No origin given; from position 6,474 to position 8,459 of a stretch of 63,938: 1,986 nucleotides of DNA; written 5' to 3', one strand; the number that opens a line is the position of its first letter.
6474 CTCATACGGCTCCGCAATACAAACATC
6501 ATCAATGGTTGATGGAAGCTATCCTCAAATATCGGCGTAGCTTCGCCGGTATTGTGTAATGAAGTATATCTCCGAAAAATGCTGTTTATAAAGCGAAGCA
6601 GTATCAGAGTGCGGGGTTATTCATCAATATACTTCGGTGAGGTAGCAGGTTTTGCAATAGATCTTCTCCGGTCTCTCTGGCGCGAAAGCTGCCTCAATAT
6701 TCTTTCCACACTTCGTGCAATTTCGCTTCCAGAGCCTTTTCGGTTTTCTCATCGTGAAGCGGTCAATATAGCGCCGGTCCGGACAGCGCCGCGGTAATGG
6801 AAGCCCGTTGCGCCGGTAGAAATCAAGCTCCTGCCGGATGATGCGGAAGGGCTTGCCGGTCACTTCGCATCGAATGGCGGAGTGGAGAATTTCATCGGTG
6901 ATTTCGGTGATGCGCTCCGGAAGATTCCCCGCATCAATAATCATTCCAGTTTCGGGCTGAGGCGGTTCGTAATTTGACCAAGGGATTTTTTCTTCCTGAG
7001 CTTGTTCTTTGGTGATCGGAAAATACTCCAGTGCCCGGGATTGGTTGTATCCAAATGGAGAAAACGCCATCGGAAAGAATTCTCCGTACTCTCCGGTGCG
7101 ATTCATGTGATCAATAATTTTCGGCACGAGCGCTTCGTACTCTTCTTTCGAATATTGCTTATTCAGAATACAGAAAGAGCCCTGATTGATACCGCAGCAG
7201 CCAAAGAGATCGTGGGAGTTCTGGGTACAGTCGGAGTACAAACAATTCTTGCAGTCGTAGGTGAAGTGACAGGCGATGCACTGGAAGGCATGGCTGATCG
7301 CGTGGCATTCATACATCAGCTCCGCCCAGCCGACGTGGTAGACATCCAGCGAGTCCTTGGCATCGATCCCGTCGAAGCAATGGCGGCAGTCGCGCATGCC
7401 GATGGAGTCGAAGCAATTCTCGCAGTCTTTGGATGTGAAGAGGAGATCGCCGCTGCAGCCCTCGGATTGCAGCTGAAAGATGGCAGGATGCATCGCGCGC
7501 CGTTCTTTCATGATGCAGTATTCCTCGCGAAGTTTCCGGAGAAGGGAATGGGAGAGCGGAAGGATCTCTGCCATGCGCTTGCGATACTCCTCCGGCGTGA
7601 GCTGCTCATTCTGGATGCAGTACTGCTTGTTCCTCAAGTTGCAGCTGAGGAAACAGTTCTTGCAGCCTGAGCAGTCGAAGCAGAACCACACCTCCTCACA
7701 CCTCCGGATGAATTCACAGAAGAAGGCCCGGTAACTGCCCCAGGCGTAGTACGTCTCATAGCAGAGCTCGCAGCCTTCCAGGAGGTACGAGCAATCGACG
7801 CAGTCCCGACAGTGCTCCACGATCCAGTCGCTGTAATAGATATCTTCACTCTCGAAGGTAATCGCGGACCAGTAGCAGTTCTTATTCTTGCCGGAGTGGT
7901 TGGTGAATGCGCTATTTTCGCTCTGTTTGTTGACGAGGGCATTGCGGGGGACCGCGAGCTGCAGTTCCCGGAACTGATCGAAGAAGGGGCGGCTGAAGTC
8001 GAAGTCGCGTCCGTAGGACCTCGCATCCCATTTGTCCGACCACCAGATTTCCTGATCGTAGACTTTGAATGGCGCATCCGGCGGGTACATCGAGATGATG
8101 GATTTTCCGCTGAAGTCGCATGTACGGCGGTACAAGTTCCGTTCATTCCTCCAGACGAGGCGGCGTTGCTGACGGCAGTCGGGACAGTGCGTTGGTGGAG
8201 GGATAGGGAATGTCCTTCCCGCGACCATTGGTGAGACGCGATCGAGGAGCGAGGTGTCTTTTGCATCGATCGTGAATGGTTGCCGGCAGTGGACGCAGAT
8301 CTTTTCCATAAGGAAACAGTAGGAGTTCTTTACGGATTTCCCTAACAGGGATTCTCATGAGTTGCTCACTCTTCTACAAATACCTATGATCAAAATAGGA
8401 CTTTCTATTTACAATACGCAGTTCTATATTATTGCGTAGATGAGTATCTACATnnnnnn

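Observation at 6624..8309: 561-aa cysteine-rich protein bracketed by zinc ribbons, which I cannot place in any characterised family (copy A)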

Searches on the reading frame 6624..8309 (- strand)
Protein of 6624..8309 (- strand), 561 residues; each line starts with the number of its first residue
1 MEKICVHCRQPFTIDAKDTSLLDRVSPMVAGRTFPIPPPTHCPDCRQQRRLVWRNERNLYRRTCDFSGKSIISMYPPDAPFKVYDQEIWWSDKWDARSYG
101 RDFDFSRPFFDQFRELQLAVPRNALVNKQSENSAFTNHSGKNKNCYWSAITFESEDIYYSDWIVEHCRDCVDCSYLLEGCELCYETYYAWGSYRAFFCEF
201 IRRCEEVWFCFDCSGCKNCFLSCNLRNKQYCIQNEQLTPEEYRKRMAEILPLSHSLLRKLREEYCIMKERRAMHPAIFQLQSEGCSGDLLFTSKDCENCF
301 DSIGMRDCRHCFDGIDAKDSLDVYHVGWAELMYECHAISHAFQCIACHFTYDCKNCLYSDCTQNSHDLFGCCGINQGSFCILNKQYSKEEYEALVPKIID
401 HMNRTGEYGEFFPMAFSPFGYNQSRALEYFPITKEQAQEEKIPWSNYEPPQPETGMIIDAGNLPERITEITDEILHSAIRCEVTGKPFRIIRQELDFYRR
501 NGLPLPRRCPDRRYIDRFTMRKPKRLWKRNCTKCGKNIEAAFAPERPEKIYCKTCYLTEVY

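Call 3: search_protein_families(library=pfam, proteins=[window:6624-8309:-], max_evalue=10)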
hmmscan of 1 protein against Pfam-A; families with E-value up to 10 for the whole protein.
window:6624-8309:- (561 aa): 1 family
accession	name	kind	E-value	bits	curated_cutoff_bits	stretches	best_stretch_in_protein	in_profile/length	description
PF23477.1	zf_Tbcl_2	-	2.4e-05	24.4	27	1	528-557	5-34/37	Probable treble clef zinc finger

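Call 4: search_protein_families(library=ncbifam, proteins=[window:6624-8309:-], max_evalue=10)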
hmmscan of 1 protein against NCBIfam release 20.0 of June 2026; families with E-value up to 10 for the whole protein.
window:6624-8309:- (561 aa): 1 family
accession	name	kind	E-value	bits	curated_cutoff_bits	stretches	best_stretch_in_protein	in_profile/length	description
TIGR04272.1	cxxc_cxxc_Mbark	domain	0.0015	18.2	36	1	529-557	6-34/37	CxxC-x17-CxxC domain-containing protein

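Call 7: search_solved_structures(query=window:6624-8309:-, max_evalue=10)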
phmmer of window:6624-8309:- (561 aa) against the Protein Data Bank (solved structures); distinct sequences matched with E-value up to 10: 6.
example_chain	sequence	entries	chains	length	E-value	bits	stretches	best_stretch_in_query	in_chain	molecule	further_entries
1ibi_A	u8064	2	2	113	0.00048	21.9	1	504-557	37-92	CYSTEINE-RICH PROTEIN 2 | CYSTEINE AND GLYCINE-RICH PROTEIN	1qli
1cxx_A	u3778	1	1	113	0.0016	20.2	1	509-557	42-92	CYSTEINE AND GLYCINE-RICH PROTEIN CRP2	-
1b8t_A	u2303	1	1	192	0.0021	19.8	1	530-557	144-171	PROTEIN (CRP1)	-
1ctl_A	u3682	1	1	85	0.0062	18.2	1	527-557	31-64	AVIAN CYSTEINE RICH PROTEIN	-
2o13_A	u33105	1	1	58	0.037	15.7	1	526-557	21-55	Muscle LIM protein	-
1ix5_A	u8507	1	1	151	0.43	12.2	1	440-487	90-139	FKBP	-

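Call 8: find_homologous_proteins(query=window:6627-8309:-, max_evalue=0.001)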
Query window:6627-8309:- (561 aa): 7497 proteins with E <= 0.001 among 8000 candidates; the best 120 are listed.
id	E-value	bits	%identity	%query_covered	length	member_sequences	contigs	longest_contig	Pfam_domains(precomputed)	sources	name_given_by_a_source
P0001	0.0e+0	1188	100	87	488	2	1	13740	-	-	-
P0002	1.0e-284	964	69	100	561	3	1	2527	PF23477.2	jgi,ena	-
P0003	3.6e-283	959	69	100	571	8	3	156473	-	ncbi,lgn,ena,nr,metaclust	ncbi:TPA: hypothetical protein DCL30_05825 [Candidatus Peribacteria bacterium]|nr:MAG: hypothetical 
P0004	4.6e-282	955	69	99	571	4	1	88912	-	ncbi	ncbi:MAG: hypothetical protein ABIG34_02920 [Candidatus Peregrinibacteria bacterium]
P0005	1.8e-281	953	67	100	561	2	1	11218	-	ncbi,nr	ncbi:hypothetical protein HYR82_01195 [Candidatus Peregrinibacteria bacterium]|nr:hypothetical prote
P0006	2.9e-281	952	67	100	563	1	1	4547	-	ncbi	-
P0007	9.4e-280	947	67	100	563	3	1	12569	-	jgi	-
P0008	1.4e-279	947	67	100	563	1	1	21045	-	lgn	-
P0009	8.1e-276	934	67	100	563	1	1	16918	-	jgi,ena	-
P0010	1.9e-265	900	63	100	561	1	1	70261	-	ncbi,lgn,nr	ncbi:MAG: hypothetical protein Q7R81_01145 [Candidatus Peregrinibacteria bacterium]|nr:hypothetical 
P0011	1.1e-264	898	65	100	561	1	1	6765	PF23477.2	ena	-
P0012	2.4e-260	883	71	90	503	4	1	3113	-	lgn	-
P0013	2.6e-258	877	61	100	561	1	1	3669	-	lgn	-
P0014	2.9e-258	876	61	100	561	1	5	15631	-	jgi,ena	-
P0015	8.2e-257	872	63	100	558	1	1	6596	PF23477.2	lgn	-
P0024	5.5e-251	852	63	100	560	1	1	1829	PF23477.2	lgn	-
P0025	1.5e-244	831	60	99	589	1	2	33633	PF13451.13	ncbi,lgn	-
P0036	2.6e-231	787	58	100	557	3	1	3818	PF13451.13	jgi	-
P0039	2.4e-228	778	57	100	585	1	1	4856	PF13451.13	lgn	-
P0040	2.4e-227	774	56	100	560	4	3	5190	PF23477.2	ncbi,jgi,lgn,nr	ncbi:MAG: hypothetical protein QF442_02525 [Candidatus Peribacteraceae bacterium]|jgi:hypothetical p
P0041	5.9e-226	770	57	100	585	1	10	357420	-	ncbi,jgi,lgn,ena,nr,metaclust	ncbi:MAG: hypothetical protein UR28_C0002G0041 [Candidatus Peregrinibacteria bacterium GW2011_GWF2_3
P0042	3.1e-222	757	55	100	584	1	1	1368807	PF13451.13,PF23477.2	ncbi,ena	-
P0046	9.0e-219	746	55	100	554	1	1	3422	PF13451.13,PF23477.2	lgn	-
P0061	3.3e-189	648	49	100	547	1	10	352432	PF23477.2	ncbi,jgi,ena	jgi:CxxC-x17-CxxC domain-containing protein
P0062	2.0e-186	639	48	100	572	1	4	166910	PF23477.2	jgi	jgi:CxxC-x17-CxxC domain-containing protein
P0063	8.4e-182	624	50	94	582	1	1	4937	PF23477.2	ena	-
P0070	3.1e-161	556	47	99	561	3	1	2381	PF23477.2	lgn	-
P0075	5.1e-160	552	46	100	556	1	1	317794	PF13451.13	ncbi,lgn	-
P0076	8.9e-160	551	45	100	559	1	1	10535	PF13451.13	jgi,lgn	-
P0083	3.0e-156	540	45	100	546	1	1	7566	PF23477.2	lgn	-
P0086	5.9e-156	539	44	100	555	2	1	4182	PF13451.13,PF23477.2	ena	-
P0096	3.1e-154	533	44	100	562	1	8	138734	PF23477.2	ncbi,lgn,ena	-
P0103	2.6e-153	530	45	100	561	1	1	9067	PF23477.2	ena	-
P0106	3.9e-153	529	45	100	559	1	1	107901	PF23477.2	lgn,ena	-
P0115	2.2e-152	527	44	99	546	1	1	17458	PF13451.13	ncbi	ncbi:MAG: zinc-ribbon domain containing protein [Candidatus Peregrinibacteria bacterium]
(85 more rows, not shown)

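Call 17: find_encoding_contigs(protein=P0003, flank=6000, max_places=2)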
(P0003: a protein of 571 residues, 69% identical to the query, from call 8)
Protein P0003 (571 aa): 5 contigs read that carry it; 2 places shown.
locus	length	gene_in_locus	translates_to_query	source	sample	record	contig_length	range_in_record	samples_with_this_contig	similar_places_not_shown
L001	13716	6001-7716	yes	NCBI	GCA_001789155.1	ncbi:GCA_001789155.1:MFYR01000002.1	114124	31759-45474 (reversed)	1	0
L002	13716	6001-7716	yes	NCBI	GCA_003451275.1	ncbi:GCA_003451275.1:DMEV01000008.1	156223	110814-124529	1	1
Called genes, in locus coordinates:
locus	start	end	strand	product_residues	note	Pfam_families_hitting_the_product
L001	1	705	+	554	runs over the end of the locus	-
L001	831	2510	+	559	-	-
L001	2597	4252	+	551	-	-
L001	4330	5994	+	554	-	-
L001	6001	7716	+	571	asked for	-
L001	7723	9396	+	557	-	-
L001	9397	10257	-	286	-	PF00535:Glycos_transf_2, PF10111:Glyco_tranf_2_2, PF13506:Glyco_transf_21 (weak), PF13641:Glyco_tranf_2_3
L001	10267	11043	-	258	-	PF00535:Glycos_transf_2, PF10111:Glyco_tranf_2_2 (faint), PF13641:Glyco_tranf_2_3, PF13632:Glyco_trans_2_3 (faint)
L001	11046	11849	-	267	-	PF00535:Glycos_transf_2, PF10111:Glyco_tranf_2_2, PF13641:Glyco_tranf_2_3 (weak), PF13632:Glyco_trans_2_3 (faint)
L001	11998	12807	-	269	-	PF00005:ABC_tran, PF13304:AAA_21 (faint)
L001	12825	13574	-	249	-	-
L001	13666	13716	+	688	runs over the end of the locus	-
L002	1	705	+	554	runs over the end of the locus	-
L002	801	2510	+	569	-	-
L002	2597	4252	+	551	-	-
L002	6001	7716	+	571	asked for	-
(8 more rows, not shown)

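Call 18: find_encoding_contigs(protein=P0041, flank=6000, max_places=2)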
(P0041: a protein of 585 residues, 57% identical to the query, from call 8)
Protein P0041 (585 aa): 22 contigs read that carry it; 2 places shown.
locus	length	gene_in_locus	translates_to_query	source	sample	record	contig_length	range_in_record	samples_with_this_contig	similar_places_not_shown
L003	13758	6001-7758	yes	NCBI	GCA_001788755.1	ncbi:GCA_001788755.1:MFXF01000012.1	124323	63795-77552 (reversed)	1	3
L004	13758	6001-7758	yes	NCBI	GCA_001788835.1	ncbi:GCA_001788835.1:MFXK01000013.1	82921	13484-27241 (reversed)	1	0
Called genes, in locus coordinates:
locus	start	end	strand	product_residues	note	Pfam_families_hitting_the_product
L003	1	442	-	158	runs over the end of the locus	-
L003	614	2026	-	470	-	PF06123:CreD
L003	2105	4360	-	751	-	PF04542:Sigma70_r2, PF04545:Sigma70_r4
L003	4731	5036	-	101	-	PF12674:Zn_ribbon_2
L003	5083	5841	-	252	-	PF01978:TrmB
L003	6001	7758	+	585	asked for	-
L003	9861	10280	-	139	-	PF12732:YtxH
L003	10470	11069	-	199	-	PF02545:Maf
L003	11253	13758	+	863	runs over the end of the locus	-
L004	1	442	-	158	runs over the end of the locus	-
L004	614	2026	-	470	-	PF06123:CreD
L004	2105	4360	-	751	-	PF04542:Sigma70_r2, PF04545:Sigma70_r4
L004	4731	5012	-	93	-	-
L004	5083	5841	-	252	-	PF01978:TrmB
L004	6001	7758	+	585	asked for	-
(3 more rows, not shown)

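Call 19: find_encoding_contigs(protein=P0061, flank=6000, max_places=2)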
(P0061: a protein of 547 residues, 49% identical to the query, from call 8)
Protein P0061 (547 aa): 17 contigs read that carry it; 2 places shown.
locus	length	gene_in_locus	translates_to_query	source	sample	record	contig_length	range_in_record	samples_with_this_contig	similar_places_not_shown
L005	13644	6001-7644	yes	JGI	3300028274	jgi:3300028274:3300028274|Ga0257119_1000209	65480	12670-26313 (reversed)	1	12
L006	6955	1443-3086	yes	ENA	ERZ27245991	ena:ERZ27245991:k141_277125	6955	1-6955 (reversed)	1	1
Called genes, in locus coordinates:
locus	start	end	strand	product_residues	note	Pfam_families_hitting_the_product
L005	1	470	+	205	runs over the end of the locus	PF00163:Ribosomal_S4, PF01479:S4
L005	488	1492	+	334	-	PF01193:RNA_pol_L, PF01000:RNA_pol_A_bac, PF03118:RNA_pol_A_CTD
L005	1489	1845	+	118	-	PF01196:Ribosomal_L17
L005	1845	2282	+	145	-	PF00572:Ribosomal_L13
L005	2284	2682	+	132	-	PF00380:Ribosomal_S9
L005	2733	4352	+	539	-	-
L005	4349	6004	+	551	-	-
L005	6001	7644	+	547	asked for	PF23477:zf_Tbcl_2 (weak)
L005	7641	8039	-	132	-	-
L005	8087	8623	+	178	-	PF01195:Pept_tRNA_hydro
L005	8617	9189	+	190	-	PF05239:PRC (faint)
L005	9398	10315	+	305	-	PF00316:FBPase, PF18913:FBPase_C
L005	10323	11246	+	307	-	PF02899:Phage_int_SAM_1 (weak), PF00589:Phage_integrase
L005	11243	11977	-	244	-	PF05013:FGase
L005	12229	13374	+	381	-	-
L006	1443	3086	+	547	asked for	PF23477:zf_Tbcl_2 (weak)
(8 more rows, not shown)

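Call 21: predict_structure(alignment_id=A1)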
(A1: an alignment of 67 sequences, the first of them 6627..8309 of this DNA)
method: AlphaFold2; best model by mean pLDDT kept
length: 561 residues; sequences in the alignment: 67
mean_pLDDT: 84.3   pTM: 0.83
mean pLDDT of the five models: 84.3, 82.8, 82.1, 79.2, 76.8
residues with pLDDT >= 90: 287; 70-90: 167; 50-70: 100; < 50: 7
segments of 3 or more residues with pLDDT < 50: none
pLDDT, mean of each block of 10 residues (from residue 1): 92 87 85 91 88 87 96 93 93 94 97 95 90 88 89 87 80 69 65 67 86 91 94 97 94 92 91 75 47 55 53 55 55 60 61 62 81 89 95 95 93 92 90 94 92 92 96 96 94 91 92 85 81 92 87 90 84
secondary structure, 60 per line:
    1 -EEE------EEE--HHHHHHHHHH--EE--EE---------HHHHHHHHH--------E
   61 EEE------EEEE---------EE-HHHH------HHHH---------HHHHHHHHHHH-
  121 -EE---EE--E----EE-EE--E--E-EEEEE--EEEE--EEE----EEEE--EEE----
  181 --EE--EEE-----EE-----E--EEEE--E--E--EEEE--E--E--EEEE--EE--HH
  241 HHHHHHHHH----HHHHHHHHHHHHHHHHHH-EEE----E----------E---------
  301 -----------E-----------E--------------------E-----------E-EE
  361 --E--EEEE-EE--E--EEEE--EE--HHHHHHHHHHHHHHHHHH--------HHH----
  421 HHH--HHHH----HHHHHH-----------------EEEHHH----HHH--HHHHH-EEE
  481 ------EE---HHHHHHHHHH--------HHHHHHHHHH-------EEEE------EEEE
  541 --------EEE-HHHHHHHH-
elements in order: E2-4 E11-13 H16-25 H43-51 E60-63 E70-73 H86-89 H96-99 H109-119 E148-152 E155-158 E161-163 E168-171 E174-176 E187-189 E205-208 E217-220 E229-232 H239-249 H254-271 E273-275 E366-369 E378-381 H388-405 H426-429 H434-439 E457-459 H472-476 E478-480 H492-501 H510-519 E527-530 E537-540 E549-551 H553-560

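Call 24: fold_search(model_id=the predicted structure, library=pdb)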
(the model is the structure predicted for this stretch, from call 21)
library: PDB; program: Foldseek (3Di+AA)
matches with E <= 10: 142; with E <= 0.001: 0
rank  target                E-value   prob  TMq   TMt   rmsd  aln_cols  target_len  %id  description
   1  8iuf_G3               3.5e-02  0.23  0.08  0.14  11.3       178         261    9  Cryo-EM structure of Euglena gracilis super-complex I+III2+IV, composite (released 2024-02-28)
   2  7kr9                  3.8e-02  0.38  0.11  0.13  10.5       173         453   11  Bifunctional enzyme GlmU bound to Zn(II) (released 2021-12-01)
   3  6ued                  6.3e-02  0.11  0.07  0.09  13.5       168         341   11  Apo Pseudomonas aeruginosa LpxD Structure (released 2019-11-13)
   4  6p83_B                9.9e-02  0.12  0.09  0.13  17.1       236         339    8  E.coli LpxD in complex with compound 1o (released 2019-08-28)
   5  4ihf_B                1.2e-01  0.14  0.10  0.14  15.8       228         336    9  Chasing Acyl Carrier Protein Through a Catalytic Cycle of Lipid A Production (released 2013-11-13)
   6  3ow5                  1.2e-01  0.13  0.09  0.17  11.9       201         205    9  Crystal structure of the Y200A mutant of gamma carbonic anhydrase from Methanosarcina thermophila (released 2011-10-26)
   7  4ihg_C                1.7e-01  0.13  0.09  0.13  15.2       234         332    7  Chasing Acyl Carrier Protein Through a Catalytic Cycle of Lipid A Production (released 2013-11-13)
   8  3tis_A                1.8e-01  0.08  0.08  0.14  11.4       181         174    7  Crystal structures of yrdA from Escherichia coli, a homologous protein of gamma-class carbonic anhydrases, show possib (released 2012-08-01)
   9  5l6s_G                1.8e-01  0.08  0.06  0.08  12.7       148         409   11  Crystal structure of E. coli ADP-glucose pyrophosphorylase (AGPase) in complex with a positive allosteric regulator be (released 2016-09-07)
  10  4aaw                  1.9e-01  0.35  0.14  0.16  10.6       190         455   13  S.pneumoniae GlmU in complex with an antibacterial inhibitor (released 2012-02-15)
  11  5l6s_A                2.0e-01  0.08  0.07  0.08  12.4       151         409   12  Crystal structure of E. coli ADP-glucose pyrophosphorylase (AGPase) in complex with a positive allosteric regulator be (released 2016-09-07)
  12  4ihf_A                2.1e-01  0.08  0.08  0.12  16.4       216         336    7  Chasing Acyl Carrier Protein Through a Catalytic Cycle of Lipid A Production (released 2013-11-13)
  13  6p83_C                2.2e-01  0.12  0.10  0.15  16.4       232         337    7  E.coli LpxD in complex with compound 1o (released 2019-08-28)
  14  3d8v                  2.2e-01  0.12  0.09  0.10  12.1       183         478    6  Crystal structure of GlmU from Mycobacterium tuberculosis in complex with uridine-diphosphate-N-acetylglucosamine (released 2009-03-10)
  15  3pmo                  2.2e-01  0.08  0.07  0.09  13.5       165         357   12  The structure of LpxD from Pseudomonas aeruginosa at 1.3 A resolution (released 2011-07-27)
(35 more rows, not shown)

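Call 25: fold_search(model_id=the predicted structure, library=viral)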
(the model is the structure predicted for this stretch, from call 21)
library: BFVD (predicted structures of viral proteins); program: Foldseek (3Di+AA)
matches with E <= 10: 100; with E <= 0.001: 0
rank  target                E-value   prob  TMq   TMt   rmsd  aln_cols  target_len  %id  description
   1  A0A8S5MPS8            2.8e-02  0.97  0.09  0.25   8.0       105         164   22  Putative zinc-ribbon domain protein [Siphoviridae sp. ctsIQ24]
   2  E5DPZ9                1.8e-01  0.09  0.10  0.15  14.6       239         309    8  Mannose-1-phosphate guanyltransferase C-terminal domain-containing protein [Aeromonas phage PX29]
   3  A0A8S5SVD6            2.9e-01  0.54  0.13  0.10   6.5       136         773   13  Baseplate protein [Myoviridae sp. ctBTH15]
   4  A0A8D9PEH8            3.0e-01  0.54  0.07  0.16  11.5        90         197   21  Uncharacterized protein [Bacteriophage sp.]
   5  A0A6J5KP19            4.3e-01  0.04  0.06  0.12  11.5       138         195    8  WbbJ Acetyltransferase (Isoleucine patch superfamily) [uncultured Caudovirales phage]
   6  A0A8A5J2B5            4.5e-01  0.02  0.06  0.06  14.5       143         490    8  (no name in the UniProt tables at hand)
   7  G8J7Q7                5.0e-01  0.14  0.05  0.13  15.6       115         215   12  WhiB [Mycobacterium phage DotProduct]
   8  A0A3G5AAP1            5.0e-01  0.03  0.06  0.05  11.3       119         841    6  Uncharacterized protein [Hyperionvirus sp.]
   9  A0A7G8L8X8            6.1e-01  0.02  0.06  0.09  11.5       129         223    9  (no name in the UniProt tables at hand)
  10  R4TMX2                6.7e-01  0.07  0.06  0.14  17.3       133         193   17  C2H2-type domain-containing protein [Halogranum tailed virus 1]
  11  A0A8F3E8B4            7.1e-01  0.08  0.04  0.07  13.6        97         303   21  HNH endonuclease [Microbacterium phage Honk]
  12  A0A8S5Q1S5            7.4e-01  0.25  0.09  0.14   7.4        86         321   21  Transcriptional repressor CTCF/DNA Complex factor zinc finger protein-DNA [Siphoviridae sp. ctLqe90]
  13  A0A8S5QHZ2            7.4e-01  0.03  0.07  0.06  13.1       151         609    9  Uncharacterized protein [Myoviridae sp. ctdNl2]
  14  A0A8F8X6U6            8.2e-01  0.54  0.06  0.31  11.2        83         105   18  (no name in the UniProt tables at hand)
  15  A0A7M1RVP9            8.2e-01  0.21  0.07  0.18   8.8        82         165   20  HNH nuclease domain-containing protein [uncultured phage cr118_1]
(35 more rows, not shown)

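Call 26: search_protein_representatives(alignment_id=A1)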
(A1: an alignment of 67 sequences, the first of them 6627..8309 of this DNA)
Query: 67 sequences, 560 profile positions. Proteins with E-value up to 0.001 (for the whole library): 5913; up to 1e-10: 4104; up to 1e-30: 2500. The best 150 are listed.
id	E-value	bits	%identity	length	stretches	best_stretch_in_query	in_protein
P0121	1.6e-226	769.9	-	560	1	3-560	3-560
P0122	1.8e-223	759.9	-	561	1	1-560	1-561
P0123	2.1e-223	759.6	-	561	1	2-560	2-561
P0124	1.1e-222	757.3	-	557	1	2-560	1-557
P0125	2.9e-221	752.6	-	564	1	1-560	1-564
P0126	1.1e-220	750.7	-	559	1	1-560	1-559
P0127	1.1e-219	747.4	-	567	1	1-560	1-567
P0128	2.4e-219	746.3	-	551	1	1-560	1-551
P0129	3.9e-219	745.6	-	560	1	1-560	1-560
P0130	6.4e-217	738.3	-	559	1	1-560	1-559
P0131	4.4e-216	735.5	-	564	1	4-557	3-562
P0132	6.7e-216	734.9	-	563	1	1-560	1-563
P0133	3.4e-215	732.6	-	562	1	2-560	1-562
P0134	2.6e-214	729.7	-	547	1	1-560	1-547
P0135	6.4e-214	728.4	-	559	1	3-560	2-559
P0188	3.1e-199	679.9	-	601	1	1-560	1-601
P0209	1.3e-195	668.0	-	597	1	3-560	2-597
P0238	1.5e-192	657.8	-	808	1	1-557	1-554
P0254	5.6e-189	646.0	-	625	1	2-560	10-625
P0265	3.8e-187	640.0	-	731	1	4-558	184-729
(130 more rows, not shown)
